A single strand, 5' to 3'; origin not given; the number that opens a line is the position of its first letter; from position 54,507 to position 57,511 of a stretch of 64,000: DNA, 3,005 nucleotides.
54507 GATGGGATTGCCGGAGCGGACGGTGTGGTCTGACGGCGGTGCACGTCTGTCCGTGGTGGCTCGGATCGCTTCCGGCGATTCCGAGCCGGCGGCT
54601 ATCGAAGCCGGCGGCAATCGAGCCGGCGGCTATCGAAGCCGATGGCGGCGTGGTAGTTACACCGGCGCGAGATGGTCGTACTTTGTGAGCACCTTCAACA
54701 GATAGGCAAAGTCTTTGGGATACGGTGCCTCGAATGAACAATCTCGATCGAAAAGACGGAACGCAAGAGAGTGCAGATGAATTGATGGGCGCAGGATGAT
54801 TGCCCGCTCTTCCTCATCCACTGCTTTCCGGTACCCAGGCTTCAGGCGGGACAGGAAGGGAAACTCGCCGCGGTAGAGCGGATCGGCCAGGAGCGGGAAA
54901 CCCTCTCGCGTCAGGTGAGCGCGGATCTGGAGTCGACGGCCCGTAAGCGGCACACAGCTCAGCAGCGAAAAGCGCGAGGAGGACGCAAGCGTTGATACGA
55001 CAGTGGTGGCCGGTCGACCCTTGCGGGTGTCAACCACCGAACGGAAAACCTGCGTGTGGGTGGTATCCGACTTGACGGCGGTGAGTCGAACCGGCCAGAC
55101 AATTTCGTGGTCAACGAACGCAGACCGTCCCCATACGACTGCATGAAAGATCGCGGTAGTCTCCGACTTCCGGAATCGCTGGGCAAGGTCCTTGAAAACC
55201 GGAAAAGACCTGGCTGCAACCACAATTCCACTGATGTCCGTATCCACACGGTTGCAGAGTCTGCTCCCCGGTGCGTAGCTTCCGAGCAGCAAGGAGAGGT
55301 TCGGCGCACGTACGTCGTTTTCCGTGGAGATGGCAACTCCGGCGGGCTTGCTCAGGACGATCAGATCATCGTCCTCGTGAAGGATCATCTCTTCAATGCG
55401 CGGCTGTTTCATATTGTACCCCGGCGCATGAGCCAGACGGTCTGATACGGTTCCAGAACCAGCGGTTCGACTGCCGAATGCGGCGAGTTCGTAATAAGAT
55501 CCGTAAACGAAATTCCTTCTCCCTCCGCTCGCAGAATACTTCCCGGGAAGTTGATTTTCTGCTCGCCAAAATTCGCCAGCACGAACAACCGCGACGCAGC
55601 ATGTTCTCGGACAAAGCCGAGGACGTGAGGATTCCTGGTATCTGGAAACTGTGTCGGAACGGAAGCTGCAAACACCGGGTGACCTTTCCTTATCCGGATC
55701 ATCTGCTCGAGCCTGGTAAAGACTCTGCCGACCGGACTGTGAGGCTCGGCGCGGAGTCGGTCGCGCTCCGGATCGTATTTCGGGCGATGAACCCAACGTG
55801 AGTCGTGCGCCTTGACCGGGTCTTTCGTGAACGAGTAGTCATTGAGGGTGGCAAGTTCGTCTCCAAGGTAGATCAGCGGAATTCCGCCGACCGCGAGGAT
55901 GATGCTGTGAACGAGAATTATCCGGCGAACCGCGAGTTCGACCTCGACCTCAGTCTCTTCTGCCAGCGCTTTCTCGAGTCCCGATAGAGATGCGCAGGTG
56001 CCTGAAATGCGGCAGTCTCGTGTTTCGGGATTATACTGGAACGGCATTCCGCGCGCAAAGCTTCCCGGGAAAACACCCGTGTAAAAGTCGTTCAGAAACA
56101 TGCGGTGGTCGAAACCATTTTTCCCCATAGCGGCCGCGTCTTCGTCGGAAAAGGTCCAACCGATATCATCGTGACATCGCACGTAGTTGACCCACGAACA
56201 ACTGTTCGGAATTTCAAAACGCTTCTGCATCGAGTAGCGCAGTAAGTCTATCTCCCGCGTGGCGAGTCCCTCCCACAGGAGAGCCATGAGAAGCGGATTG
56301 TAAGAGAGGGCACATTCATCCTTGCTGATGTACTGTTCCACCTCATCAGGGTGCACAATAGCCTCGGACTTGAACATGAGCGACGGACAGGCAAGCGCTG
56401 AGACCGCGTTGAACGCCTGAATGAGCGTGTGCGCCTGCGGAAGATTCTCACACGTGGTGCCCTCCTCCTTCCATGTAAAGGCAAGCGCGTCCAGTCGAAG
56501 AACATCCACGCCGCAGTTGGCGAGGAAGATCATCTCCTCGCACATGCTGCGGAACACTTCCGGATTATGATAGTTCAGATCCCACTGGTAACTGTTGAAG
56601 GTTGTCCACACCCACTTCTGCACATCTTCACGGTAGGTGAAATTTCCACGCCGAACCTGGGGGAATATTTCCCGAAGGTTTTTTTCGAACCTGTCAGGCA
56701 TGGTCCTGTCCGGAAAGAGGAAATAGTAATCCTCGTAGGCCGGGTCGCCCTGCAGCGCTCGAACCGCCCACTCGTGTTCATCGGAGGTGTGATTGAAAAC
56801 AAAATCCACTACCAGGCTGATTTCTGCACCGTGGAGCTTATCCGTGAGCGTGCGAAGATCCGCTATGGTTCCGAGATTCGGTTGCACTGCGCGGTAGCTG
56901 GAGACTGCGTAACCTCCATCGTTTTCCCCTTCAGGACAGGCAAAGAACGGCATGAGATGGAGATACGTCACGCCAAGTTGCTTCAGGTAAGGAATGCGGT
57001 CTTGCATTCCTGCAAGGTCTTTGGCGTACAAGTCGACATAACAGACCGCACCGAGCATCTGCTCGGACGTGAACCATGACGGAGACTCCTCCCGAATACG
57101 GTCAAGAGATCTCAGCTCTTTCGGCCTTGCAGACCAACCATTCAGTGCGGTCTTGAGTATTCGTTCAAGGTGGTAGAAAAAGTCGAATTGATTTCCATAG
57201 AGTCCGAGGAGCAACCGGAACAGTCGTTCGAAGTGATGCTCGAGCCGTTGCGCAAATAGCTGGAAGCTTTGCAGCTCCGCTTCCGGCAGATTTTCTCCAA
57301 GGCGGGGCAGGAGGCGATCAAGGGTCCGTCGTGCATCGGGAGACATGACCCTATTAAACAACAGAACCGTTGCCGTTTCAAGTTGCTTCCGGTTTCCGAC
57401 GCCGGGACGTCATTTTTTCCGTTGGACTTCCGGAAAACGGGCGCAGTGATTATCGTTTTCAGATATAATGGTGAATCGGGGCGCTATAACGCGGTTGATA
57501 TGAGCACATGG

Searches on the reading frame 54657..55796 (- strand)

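Call 3: search_protein_families(library=pfam, proteins=[window:54657-55796:-], max_evalue=0.01)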
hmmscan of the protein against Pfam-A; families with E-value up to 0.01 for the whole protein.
window:54657-55796:- (379 aa): 1 family
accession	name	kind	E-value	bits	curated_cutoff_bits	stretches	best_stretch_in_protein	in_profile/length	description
PF00849.27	PseudoU_synth_2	-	5.7e-15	56.3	26.8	1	144-295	1-150/152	RNA pseudouridylate synthase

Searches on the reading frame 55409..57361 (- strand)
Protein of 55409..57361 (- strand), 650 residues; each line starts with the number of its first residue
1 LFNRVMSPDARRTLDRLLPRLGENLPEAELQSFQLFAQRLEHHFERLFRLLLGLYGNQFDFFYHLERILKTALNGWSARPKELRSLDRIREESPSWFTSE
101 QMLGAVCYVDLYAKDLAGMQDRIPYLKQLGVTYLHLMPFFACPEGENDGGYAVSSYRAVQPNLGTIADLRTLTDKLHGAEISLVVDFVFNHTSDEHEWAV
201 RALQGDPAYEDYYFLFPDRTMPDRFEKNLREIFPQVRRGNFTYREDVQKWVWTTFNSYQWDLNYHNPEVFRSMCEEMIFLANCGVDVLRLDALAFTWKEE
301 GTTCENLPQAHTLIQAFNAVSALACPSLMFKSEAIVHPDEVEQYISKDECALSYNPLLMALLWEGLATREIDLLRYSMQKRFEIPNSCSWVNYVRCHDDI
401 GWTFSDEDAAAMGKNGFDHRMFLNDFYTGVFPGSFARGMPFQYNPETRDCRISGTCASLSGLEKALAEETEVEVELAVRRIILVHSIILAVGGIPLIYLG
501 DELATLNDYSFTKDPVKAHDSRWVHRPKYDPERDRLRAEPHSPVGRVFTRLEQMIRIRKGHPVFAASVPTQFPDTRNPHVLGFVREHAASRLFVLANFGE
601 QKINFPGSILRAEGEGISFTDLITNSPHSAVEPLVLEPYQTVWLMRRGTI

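Call 3: search_protein_families(library=pfam, proteins=[window:55409-57361:-], max_evalue=0.01)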
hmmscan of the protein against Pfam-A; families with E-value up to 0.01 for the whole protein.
window:55409-57361:- (650 aa): 5 families
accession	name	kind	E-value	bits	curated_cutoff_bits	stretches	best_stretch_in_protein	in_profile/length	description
PF00128.31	Alpha-amylase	-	3.5e-43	148.9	22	1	115-355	17-265/446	Alpha amylase, catalytic domain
PF22582.2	Amylosucrase_C-like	-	5.6e-07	30.4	27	1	577-644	8-75/76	Amylosucrase, C-terminal domain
PF16657.11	Malt_amylase_C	-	1.4e-06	28.7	27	1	572-643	5-75/75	Maltogenic Amylase, C-terminal domain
PF23915.1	SusG_C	-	0.005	17.5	27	1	580-642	1-61/62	Alpha-amylase SusG C-terminal domain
PF11941.14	DUF3459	-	0.0083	16.9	22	0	553-643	4-89/90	Domain of unknown function (DUF3459)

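Call 4: search_protein_families(library=ncbifam, proteins=[window:55409-57361:-], max_evalue=0.01)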
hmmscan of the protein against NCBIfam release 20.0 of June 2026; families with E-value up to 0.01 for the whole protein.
window:55409-57361:- (650 aa): 35 families (the best 25 are shown)
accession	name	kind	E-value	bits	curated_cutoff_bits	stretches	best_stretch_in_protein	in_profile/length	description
TIGR02456.1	treS_nterm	equivalog_domain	8.5e-72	242.4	678.35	2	114-407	25-317/539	maltose alpha-D-glucosyltransferase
TIGR02403.1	trehalose_treC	equivalog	1.8e-44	152.4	799.05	2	115-300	25-202/544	alpha,alpha-phosphotrehalase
NF008183.0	PRK10933.1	subfamily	3.3e-34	118.5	535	1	114-300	30-209/551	alpha,alpha-phosphotrehalase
NF051899.1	BetGalacBglAAgro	equivalog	3.2e-31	108.3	900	1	114-301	25-207/537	beta-galactosidase BglA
NF008051.0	PRK10785.1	equivalog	2.6e-22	78.8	568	1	110-206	172-265/607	maltodextrin glucosidase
NF041090.1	Cyc-maltodext_AglB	equivalog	9e-19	67.6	540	1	110-217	58-162/470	cyclomaltodextrinase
TIGR03852.1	sucrose_gtfA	equivalog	2.1e-17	62.9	334.4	1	106-319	6-218/470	sucrose phosphorylase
TIGR02402.1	trehalose_TreZ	equivalog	3.8e-13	48.6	538.8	1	116-192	111-186/545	malto-oligosyltrehalose trehalohydrolase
TIGR02401.1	trehalose_TreY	equivalog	1.6e-12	46.5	498.65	1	120-195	19-93/838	malto-oligosyltrehalose synthase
NF011083.0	PRK14510.1-2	equivalog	3e-12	44.9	1322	1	66-195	174-298/1186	bifunctional glycogen debranching protein GlgX/4-alpha-glucanotransferase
NF003811.1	PRK05402.1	equivalog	3.1e-12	45.8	741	1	120-211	166-255/619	1,4-alpha-glucan branching protein GlgB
TIGR01515.1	branching_enzym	equivalog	2e-11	43.2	463.95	1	120-210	155-243/607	1,4-alpha-glucan branching enzyme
NF041321.1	Alpha-amyl_MalA_Halo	equivalog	2.1e-11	42.9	875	1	92-213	252-377/666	alpha-amylase MalA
NF008967.0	PRK12313.1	equivalog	1.8e-10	39.8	577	1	121-210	175-262/633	1,4-alpha-glucan branching protein GlgB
NF011085.0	PRK14511.1-2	equivalog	1.2e-09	36.8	1312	1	121-194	23-95/873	malto-oligosyltrehalose synthase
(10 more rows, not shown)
